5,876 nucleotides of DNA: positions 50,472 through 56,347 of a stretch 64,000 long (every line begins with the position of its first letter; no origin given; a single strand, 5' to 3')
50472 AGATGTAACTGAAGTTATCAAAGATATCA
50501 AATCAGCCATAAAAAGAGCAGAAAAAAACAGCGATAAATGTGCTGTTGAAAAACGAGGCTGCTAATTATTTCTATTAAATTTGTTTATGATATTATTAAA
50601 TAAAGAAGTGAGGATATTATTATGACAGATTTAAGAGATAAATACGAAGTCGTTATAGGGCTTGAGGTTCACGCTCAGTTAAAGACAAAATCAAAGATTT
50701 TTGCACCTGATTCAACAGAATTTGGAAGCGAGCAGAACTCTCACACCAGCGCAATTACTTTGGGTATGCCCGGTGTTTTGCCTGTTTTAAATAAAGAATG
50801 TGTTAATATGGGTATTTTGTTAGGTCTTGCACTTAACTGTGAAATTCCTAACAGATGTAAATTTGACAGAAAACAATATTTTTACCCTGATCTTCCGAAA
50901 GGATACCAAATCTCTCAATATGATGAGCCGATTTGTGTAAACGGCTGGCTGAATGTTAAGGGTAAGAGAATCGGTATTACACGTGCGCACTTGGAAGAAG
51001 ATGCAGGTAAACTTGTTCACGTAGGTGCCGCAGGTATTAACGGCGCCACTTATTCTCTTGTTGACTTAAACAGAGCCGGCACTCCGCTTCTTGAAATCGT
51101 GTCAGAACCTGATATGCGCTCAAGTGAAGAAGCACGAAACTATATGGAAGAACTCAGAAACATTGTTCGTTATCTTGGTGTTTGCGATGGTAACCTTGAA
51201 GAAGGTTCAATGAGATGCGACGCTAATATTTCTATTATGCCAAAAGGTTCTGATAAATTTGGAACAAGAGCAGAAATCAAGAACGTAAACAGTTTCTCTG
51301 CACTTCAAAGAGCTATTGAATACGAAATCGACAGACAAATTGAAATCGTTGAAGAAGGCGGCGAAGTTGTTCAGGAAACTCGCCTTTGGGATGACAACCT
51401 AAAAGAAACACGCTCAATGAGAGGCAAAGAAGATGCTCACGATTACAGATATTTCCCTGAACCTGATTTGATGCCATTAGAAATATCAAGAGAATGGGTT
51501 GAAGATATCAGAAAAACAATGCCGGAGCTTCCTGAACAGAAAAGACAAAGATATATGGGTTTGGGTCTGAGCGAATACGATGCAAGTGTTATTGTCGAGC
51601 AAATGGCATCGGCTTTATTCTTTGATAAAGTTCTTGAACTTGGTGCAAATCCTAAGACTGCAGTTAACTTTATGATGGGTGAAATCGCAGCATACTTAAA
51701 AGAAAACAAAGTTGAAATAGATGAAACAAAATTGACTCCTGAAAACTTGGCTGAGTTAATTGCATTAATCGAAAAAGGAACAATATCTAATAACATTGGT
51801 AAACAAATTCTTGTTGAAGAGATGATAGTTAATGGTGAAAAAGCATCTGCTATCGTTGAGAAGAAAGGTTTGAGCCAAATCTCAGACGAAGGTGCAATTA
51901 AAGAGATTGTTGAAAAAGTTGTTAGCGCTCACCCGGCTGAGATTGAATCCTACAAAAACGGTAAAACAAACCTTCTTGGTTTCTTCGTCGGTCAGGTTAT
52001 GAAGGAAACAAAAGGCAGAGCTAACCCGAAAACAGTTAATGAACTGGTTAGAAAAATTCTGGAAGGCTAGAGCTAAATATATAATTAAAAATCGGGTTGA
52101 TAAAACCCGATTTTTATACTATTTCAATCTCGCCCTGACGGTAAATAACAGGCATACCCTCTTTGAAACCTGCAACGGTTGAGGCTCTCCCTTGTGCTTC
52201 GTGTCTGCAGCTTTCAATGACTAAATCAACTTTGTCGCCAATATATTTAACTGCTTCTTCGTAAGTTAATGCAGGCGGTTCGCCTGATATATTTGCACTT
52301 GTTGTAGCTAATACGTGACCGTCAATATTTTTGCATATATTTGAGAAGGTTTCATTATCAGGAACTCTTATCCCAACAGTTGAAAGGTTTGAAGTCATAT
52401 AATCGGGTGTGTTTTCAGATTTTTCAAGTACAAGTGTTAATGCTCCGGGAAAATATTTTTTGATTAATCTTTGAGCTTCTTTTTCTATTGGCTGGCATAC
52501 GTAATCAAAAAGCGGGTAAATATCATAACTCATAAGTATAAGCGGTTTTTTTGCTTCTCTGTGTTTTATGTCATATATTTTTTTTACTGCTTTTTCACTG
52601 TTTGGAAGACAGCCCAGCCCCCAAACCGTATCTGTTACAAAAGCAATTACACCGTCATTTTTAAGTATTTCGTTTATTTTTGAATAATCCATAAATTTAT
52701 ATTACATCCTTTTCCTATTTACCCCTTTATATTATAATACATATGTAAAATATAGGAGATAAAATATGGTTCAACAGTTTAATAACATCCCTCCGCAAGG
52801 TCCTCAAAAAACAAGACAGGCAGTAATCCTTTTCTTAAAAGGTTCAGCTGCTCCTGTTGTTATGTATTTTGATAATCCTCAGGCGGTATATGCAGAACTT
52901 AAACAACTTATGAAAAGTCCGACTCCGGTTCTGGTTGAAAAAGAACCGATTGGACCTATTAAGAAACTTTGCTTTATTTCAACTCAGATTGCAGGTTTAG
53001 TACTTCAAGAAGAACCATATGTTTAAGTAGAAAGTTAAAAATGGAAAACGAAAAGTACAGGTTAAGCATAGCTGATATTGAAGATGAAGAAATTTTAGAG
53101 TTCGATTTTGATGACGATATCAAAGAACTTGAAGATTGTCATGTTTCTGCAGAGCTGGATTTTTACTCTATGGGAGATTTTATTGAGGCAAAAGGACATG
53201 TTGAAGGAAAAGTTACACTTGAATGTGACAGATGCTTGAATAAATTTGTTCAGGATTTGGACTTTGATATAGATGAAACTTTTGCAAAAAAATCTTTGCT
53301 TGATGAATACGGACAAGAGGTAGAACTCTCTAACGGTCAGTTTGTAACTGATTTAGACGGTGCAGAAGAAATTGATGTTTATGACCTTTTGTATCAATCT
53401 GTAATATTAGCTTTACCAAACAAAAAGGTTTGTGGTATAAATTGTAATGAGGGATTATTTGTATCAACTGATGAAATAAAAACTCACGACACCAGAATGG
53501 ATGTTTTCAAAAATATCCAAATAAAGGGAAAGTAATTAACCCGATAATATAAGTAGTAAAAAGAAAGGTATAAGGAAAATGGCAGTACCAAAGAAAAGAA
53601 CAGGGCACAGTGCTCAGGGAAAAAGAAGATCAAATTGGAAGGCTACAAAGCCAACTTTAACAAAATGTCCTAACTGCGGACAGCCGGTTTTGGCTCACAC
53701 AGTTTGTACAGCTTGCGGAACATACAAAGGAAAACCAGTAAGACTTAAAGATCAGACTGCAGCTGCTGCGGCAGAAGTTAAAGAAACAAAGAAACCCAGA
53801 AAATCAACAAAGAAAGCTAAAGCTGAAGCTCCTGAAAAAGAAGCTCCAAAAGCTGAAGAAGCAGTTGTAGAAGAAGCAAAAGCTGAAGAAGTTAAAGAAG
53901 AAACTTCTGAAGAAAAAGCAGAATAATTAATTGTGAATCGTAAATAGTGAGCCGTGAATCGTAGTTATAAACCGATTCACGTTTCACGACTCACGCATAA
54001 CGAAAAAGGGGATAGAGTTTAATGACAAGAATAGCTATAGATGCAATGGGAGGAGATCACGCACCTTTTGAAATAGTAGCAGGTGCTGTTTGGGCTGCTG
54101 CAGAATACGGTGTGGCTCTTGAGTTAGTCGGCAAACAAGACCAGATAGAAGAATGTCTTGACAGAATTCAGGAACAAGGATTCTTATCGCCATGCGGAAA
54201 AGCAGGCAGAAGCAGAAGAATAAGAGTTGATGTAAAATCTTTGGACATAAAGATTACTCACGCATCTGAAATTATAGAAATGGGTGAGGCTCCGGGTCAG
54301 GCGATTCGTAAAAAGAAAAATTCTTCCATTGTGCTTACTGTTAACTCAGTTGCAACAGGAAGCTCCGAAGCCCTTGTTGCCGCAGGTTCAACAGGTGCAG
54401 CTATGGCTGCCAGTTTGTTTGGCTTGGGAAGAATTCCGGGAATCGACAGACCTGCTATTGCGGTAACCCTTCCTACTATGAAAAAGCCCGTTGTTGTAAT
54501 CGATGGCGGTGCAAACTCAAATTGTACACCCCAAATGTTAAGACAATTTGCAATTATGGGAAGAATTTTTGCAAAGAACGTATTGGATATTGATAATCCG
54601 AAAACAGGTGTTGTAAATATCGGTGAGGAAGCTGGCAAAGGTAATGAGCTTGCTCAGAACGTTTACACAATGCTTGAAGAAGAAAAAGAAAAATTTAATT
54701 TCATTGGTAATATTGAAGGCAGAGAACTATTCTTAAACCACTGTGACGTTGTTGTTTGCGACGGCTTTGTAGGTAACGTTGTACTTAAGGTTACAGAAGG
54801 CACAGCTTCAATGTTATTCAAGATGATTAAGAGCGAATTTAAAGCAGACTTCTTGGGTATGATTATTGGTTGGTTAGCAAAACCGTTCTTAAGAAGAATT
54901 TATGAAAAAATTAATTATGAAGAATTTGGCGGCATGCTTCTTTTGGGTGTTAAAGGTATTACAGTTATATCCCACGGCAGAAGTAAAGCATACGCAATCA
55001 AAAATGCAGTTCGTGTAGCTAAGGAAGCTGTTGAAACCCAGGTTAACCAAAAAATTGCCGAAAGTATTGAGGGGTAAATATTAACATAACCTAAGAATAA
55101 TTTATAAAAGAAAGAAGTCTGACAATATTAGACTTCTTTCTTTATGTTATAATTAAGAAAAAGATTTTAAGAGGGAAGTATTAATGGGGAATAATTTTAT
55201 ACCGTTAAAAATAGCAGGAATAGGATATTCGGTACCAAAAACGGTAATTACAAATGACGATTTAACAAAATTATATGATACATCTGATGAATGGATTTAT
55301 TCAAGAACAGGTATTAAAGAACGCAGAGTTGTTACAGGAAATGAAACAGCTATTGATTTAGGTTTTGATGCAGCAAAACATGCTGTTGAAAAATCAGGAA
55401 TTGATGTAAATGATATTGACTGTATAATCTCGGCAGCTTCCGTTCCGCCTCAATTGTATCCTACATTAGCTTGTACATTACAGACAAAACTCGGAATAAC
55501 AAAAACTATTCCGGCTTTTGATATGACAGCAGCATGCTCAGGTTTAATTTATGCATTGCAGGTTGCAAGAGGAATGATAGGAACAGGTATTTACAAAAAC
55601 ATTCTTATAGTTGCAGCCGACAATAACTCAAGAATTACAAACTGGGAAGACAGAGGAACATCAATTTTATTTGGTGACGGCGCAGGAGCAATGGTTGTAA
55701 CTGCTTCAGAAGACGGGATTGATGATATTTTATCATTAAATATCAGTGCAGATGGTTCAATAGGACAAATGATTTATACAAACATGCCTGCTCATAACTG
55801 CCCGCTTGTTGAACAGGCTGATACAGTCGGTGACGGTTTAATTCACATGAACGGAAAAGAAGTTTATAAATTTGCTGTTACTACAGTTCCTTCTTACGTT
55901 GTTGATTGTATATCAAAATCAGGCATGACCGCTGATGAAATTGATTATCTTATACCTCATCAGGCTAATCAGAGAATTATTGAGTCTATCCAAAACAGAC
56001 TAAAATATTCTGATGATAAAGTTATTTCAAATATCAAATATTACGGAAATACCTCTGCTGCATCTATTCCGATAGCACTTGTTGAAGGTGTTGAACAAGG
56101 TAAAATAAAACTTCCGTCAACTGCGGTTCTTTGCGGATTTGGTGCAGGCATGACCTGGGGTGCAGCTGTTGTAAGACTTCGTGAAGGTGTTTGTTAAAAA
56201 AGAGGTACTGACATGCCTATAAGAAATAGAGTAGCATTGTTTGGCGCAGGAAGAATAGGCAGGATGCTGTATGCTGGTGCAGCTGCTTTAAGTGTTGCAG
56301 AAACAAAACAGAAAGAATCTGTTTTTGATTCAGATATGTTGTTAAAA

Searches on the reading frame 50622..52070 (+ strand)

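Call 20: search_protein_families(library=pfam, proteins=[window:50622-52070:+], max_evalue=0.0001)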
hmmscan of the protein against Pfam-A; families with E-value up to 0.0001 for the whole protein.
window:50622-52070:+ (482 aa): 2 families
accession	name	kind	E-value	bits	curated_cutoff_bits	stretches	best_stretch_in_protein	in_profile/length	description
PF02934.20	GatB_N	-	2.8e-123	411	23.4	1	10-294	1-277/277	GatB/GatE catalytic domain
PF02637.23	GatB_Yqey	-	3.5e-54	183.1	27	1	333-480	2-148/148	GatB domain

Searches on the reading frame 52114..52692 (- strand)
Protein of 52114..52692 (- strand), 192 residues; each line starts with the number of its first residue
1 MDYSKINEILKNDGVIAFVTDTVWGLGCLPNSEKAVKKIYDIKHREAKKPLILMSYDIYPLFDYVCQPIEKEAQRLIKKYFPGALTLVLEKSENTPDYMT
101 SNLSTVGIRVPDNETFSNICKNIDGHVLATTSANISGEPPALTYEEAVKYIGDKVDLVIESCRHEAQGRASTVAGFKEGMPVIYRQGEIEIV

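Call 20: search_protein_families(library=pfam, proteins=[window:52114-52692:-], max_evalue=0.0001)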
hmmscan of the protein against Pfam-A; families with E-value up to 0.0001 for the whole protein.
window:52114-52692:- (192 aa): 1 family
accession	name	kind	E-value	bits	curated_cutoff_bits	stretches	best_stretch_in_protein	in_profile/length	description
PF01300.24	Sua5_yciO_yrdC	-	2.9e-49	167.4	25.1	1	8-187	1-178/178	Telomere recombination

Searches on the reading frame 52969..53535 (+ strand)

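Call 21: search_protein_families(library=pfam, proteins=[window:52969-53535:+], max_evalue=0.0001)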
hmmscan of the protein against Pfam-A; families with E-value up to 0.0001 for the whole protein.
window:52969-53535:+ (188 aa): 1 family
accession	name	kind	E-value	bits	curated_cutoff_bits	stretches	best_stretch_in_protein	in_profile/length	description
PF02620.22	YceD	-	2.5e-15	57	33.2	1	75-162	2-86/119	Large ribosomal RNA subunit accumulation protein YceD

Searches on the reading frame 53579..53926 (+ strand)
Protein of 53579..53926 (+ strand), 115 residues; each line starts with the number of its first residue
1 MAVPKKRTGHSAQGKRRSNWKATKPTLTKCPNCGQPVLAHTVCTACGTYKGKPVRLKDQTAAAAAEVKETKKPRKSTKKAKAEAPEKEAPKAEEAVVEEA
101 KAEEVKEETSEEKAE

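Call 21: search_protein_families(library=pfam, proteins=[window:53579-53926:+], max_evalue=0.0001)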
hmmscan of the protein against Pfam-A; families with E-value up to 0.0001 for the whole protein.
window:53579-53926:+ (115 aa): 1 family
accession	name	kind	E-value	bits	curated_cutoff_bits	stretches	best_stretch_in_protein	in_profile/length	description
PF01783.29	Ribosomal_L32p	-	1.7e-20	73.4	21.3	1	2-54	1-53/56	Ribosomal L32p protein family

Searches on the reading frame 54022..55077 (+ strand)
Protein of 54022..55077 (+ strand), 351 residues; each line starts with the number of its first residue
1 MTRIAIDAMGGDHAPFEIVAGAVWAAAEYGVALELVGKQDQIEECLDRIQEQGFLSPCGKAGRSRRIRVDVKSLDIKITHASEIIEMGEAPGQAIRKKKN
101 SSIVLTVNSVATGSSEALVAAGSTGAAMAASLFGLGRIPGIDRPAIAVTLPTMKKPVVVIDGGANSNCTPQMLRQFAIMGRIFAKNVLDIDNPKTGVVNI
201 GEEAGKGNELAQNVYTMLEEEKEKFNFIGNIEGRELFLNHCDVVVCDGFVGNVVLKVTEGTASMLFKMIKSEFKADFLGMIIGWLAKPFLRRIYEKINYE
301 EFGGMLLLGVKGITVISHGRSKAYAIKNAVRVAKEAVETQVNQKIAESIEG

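Call 21: search_protein_families(library=pfam, proteins=[window:54022-55077:+], max_evalue=0.0001)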
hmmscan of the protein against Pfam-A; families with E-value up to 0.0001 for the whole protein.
window:54022-55077:+ (351 aa): 1 family
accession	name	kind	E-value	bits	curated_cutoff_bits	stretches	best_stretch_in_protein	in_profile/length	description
PF02504.20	FA_synthesis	-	1.3e-101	340.4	29.1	2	75-344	55-324/324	Fatty acid synthesis protein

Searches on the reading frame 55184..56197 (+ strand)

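Call 21: search_protein_families(library=pfam, proteins=[window:55184-56197:+], max_evalue=0.0001)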
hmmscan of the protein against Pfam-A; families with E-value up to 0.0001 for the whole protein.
window:55184-56197:+ (337 aa): 3 families
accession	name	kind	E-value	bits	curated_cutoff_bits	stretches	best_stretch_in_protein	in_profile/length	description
PF08541.16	ACP_syn_III_C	-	2e-34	118.1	26.6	1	244-331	2-89/90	3-Oxoacyl-[acyl-carrier-protein (ACP)] synthase III C terminal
PF08545.16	ACP_syn_III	-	3.2e-28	97.9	24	1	112-191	1-80/80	3-Oxoacyl-[acyl-carrier-protein (ACP)] synthase III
PF00108.29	Thiolase_N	-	1.4e-06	28.3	26.4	1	40-146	7-113/260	Thiolase, N-terminal domain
